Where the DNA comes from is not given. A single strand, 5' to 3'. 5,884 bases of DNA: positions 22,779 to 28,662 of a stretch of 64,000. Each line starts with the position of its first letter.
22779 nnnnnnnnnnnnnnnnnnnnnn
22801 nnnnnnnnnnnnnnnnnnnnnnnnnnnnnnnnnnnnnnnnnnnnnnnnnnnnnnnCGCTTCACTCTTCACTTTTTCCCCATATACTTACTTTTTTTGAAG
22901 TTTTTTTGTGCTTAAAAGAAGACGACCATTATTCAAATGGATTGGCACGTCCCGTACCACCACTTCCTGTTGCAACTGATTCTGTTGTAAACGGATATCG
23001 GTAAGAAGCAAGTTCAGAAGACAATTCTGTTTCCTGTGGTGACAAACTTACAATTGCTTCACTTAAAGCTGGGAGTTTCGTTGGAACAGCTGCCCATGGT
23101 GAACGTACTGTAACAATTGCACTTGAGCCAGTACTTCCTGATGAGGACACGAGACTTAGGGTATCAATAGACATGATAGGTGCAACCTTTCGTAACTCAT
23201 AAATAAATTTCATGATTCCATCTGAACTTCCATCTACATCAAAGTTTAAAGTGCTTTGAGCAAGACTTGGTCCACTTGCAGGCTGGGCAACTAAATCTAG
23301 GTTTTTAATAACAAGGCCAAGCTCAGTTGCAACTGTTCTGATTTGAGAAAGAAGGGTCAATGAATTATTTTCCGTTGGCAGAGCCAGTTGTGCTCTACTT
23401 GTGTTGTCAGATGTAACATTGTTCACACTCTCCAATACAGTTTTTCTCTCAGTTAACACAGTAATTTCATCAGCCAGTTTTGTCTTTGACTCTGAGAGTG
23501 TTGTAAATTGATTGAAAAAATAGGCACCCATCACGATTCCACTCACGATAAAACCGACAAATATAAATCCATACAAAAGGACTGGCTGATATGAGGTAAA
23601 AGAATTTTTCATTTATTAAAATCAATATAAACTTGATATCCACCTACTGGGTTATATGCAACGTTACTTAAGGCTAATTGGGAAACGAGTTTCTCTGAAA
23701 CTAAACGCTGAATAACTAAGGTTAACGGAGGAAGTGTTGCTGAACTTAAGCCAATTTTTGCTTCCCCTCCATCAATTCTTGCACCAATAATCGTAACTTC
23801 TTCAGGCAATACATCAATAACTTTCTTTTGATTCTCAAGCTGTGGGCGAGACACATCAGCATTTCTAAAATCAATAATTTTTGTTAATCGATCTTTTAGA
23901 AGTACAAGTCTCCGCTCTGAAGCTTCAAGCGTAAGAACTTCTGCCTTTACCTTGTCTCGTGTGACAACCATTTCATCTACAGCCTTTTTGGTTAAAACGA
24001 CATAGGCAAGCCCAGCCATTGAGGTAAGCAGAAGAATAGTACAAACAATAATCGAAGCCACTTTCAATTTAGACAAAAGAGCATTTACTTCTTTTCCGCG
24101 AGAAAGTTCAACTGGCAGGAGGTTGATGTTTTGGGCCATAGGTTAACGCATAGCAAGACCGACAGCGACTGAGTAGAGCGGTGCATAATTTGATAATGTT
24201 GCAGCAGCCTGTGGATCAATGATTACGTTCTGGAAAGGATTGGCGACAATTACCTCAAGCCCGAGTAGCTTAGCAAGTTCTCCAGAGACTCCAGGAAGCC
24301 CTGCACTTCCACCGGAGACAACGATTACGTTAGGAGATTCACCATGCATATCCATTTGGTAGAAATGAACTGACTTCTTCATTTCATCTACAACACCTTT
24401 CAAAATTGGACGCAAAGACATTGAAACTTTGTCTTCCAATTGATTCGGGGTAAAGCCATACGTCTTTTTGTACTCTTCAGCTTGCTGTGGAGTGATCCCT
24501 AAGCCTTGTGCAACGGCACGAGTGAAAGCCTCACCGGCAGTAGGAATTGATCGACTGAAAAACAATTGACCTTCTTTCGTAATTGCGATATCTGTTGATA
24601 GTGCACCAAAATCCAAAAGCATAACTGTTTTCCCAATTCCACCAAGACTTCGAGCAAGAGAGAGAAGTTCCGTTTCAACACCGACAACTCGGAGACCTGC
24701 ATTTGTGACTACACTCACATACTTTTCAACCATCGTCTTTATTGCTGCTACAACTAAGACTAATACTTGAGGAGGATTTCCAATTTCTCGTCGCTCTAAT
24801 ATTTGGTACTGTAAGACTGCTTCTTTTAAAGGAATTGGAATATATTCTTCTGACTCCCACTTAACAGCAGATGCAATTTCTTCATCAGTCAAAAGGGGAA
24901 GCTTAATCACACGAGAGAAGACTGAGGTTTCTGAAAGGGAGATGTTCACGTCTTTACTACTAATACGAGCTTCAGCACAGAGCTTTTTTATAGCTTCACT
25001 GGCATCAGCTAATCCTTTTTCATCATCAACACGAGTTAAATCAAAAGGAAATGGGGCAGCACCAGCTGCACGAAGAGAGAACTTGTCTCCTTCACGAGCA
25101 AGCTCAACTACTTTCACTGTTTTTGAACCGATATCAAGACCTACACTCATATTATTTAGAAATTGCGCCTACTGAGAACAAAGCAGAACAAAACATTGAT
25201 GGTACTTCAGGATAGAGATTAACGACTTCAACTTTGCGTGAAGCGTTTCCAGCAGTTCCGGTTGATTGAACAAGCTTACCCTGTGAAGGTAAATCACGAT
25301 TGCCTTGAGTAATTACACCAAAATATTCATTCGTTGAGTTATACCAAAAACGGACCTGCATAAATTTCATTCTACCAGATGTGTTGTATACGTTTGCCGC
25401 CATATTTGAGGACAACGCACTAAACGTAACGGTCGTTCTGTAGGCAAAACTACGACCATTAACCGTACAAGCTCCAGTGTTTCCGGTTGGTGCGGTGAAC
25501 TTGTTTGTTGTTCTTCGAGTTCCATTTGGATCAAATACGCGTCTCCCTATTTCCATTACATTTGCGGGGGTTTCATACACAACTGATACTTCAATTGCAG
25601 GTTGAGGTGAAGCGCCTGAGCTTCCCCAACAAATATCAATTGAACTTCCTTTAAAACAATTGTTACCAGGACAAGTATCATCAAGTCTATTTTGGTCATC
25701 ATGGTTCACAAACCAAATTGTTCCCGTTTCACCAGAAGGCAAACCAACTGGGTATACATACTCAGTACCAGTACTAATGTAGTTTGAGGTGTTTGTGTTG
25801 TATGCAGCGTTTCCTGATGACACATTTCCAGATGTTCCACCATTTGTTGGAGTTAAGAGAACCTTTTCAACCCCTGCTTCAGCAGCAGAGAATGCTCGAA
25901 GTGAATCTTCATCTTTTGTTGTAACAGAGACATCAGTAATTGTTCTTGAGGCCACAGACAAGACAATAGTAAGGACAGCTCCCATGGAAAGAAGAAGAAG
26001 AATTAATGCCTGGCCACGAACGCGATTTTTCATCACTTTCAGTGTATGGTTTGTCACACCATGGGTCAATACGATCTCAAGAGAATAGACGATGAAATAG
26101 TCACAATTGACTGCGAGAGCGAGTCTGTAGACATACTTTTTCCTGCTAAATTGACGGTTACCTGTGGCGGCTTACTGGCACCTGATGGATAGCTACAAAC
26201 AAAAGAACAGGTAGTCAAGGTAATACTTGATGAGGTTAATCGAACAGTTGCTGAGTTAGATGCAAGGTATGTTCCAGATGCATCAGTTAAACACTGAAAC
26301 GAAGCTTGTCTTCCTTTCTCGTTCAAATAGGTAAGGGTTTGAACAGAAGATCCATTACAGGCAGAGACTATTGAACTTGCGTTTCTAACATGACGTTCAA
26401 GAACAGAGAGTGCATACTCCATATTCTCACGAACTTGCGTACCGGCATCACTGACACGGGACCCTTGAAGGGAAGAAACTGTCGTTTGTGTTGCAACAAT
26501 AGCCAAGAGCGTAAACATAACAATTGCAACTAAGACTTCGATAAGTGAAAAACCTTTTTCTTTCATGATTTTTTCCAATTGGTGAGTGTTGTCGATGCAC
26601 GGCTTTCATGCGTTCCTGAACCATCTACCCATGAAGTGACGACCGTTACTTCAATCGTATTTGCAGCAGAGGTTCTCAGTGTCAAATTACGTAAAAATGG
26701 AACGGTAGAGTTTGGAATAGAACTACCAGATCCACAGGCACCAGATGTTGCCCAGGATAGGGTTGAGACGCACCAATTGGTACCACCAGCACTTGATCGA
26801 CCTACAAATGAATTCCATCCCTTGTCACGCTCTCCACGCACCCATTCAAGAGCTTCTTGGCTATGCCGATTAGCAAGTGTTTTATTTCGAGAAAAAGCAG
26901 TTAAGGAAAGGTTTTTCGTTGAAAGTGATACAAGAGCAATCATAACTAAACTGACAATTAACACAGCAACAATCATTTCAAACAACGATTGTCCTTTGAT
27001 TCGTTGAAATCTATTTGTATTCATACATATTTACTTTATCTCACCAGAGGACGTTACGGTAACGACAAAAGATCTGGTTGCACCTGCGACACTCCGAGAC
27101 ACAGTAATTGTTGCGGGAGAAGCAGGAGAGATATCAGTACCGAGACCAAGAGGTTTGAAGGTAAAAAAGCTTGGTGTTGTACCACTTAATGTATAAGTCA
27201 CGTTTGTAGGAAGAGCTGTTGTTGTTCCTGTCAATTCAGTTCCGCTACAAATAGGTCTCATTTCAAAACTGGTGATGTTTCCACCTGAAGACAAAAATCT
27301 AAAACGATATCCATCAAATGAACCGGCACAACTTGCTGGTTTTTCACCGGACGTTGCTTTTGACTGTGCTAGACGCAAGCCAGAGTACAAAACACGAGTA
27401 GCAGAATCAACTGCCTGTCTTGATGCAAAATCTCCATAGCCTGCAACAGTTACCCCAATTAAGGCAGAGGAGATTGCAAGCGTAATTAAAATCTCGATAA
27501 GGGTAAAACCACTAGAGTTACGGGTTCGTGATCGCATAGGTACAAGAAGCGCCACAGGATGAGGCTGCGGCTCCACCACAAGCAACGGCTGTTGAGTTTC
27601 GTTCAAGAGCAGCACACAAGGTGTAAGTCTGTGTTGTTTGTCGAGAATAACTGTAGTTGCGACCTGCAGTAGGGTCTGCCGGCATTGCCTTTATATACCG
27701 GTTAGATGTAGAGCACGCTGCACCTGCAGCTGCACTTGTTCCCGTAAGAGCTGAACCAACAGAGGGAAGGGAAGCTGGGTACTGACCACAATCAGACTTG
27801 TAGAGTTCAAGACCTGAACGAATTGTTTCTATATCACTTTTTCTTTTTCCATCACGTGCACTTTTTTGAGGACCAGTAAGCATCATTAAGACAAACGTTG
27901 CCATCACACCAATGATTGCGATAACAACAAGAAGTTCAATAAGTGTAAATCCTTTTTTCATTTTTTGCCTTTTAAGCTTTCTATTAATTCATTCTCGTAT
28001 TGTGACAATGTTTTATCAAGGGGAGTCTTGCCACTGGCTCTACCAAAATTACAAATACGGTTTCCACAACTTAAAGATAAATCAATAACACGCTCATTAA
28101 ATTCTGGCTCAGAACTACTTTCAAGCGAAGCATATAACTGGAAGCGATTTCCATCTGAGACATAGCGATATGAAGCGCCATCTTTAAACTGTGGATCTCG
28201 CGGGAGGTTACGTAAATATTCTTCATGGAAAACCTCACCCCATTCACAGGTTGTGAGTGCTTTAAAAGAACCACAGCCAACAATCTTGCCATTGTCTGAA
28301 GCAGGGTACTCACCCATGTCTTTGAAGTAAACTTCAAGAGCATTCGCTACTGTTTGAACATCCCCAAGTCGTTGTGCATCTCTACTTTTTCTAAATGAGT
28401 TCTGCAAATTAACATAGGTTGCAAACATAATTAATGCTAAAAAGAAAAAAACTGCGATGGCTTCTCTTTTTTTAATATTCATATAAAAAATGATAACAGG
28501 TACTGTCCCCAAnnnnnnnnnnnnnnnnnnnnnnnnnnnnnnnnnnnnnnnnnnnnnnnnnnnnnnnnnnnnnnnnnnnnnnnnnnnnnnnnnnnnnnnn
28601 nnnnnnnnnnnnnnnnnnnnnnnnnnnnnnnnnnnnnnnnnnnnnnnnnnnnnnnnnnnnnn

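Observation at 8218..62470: Recurrent -10-like TAnnnT hexamer 5-7 nt upstream of start codons, suggesting widespread leaderless expression split by gene class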

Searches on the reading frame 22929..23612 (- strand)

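Call 26: search_protein_families(library=pfam, proteins=[window:22929-23612:-], max_evalue=0.001)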
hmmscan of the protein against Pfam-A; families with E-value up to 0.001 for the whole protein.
window:22929-23612:- (227 aa): 2 families
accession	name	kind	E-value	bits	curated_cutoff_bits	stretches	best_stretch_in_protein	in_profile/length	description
PF10741.14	T2SSM_b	-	0.00014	22.2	21.7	1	83-160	15-89/111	Type II secretion system (T2SS), protein M subtype b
PF04350.18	PilO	-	0.00048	20.7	22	1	71-160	39-127/145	Pilus assembly protein, PilO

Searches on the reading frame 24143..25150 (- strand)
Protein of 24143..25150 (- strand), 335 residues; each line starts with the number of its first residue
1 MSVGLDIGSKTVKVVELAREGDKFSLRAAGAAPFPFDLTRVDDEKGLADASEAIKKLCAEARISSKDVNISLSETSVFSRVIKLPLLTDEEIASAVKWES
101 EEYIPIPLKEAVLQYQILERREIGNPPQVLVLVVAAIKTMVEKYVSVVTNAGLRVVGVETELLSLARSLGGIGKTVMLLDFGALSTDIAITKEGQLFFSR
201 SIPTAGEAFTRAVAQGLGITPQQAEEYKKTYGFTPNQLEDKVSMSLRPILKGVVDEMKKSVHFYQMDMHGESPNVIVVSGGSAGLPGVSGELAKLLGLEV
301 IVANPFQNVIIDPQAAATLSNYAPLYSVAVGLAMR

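Call 26: search_protein_families(library=pfam, proteins=[window:24143-25150:-], max_evalue=0.001)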
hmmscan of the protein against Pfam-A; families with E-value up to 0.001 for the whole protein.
window:24143-25150:- (335 aa): 6 families
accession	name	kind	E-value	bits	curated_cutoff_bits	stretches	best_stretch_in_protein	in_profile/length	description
PF11104.14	PilM_2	-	1.6e-51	175.7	27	1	4-335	1-338/340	Type IV pilus assembly protein PilM;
PF14450.12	FtsA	-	8.7e-17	62.1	31.8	1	177-318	1-125/127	Cell division protein FtsA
PF06723.19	MreB_Mbl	-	1.2e-07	31.3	27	1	126-244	93-222/327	MreB/Mbl protein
PF01869.26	BcrAD_BadFG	-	7.5e-06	26.1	31.5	0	3-70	1-64/271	BadF/BadG/BcrA/BcrD ATPase family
PF08841.16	DDR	-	1.6e-05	24.5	24.6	1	143-230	101-190/328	Diol dehydratase reactivase ATPase-like domain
PF25216.1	Volactin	-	4.2e-05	23.6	35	0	179-293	171-288/321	Volactin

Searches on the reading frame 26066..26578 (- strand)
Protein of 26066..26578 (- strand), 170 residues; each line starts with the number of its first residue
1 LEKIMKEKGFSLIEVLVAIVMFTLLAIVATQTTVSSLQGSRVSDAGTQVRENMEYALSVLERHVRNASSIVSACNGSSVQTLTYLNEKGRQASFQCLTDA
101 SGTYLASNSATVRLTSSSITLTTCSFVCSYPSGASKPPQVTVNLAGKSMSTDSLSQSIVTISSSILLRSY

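Call 26: search_protein_families(library=pfam, proteins=[window:26066-26578:-], max_evalue=0.001)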
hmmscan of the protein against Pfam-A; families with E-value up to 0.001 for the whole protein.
window:26066-26578:- (170 aa): 1 family
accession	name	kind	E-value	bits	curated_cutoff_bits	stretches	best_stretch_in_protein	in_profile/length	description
PF07963.17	N_methyl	-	1.4e-06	28.1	21.2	1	5-29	2-26/27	Prokaryotic N-terminal methylation motif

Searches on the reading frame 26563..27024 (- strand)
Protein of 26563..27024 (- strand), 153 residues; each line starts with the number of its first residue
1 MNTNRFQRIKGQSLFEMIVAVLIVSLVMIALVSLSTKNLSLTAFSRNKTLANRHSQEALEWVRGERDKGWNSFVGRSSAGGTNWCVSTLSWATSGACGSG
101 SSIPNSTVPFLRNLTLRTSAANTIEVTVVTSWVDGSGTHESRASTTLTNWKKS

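Call 26: search_protein_families(library=pfam, proteins=[window:26563-27024:-], max_evalue=0.001)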
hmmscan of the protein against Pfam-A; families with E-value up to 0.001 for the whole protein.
window:26563-27024:- (153 aa): 1 family
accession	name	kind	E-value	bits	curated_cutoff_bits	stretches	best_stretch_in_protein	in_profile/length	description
PF07963.17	N_methyl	-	0.00036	20.4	21.2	1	8-31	3-26/27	Prokaryotic N-terminal methylation motif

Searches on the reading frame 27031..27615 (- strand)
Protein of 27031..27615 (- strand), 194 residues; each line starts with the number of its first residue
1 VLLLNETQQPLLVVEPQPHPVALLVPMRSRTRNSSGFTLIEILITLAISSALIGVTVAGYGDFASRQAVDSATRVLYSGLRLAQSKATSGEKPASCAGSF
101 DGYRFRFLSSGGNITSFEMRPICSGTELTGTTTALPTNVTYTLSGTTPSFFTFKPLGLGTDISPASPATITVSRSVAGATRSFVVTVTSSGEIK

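Call 26: search_protein_families(library=pfam, proteins=[window:27031-27615:-], max_evalue=0.001)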
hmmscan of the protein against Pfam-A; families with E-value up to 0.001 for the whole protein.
window:27031-27615:- (194 aa): 2 families
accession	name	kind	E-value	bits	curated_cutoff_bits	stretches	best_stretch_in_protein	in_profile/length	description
PF07963.17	N_methyl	-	4.9e-07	29.5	21.2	1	32-55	2-25/27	Prokaryotic N-terminal methylation motif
PF12019.13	GspH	-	0.0005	21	21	0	72-191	1-108/108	Type II transport protein GspH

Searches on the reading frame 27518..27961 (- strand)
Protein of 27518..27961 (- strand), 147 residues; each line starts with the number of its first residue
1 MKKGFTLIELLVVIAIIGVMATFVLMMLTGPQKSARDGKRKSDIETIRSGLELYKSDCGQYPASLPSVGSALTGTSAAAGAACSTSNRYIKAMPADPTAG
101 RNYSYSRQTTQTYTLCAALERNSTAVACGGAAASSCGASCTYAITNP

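Call 26: search_protein_families(library=pfam, proteins=[window:27518-27961:-], max_evalue=0.001)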
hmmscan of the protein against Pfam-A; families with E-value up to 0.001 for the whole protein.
window:27518-27961:- (147 aa): 2 families
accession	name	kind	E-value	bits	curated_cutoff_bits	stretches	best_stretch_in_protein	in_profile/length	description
PF07963.17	N_methyl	-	5e-08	32.6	21.2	1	2-25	4-27/27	Prokaryotic N-terminal methylation motif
PF08334.16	T2SSG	-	1.7e-07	31.7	21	1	30-115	4-87/108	Type II secretion system (T2SS), protein G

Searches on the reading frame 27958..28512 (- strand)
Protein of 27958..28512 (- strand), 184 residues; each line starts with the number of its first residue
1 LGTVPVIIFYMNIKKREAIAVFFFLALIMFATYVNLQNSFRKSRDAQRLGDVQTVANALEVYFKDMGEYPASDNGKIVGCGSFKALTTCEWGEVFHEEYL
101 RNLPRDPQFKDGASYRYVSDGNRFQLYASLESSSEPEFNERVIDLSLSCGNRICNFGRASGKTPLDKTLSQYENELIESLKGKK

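Call 26: search_protein_families(library=pfam, proteins=[window:27958-28512:-], max_evalue=0.001)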
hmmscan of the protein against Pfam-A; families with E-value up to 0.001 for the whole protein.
window:27958-28512:- (184 aa): 1 family
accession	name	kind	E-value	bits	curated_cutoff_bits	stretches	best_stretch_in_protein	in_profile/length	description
PF08334.16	T2SSG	-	3.2e-05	24.4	21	1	39-123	5-82/108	Type II secretion system (T2SS), protein G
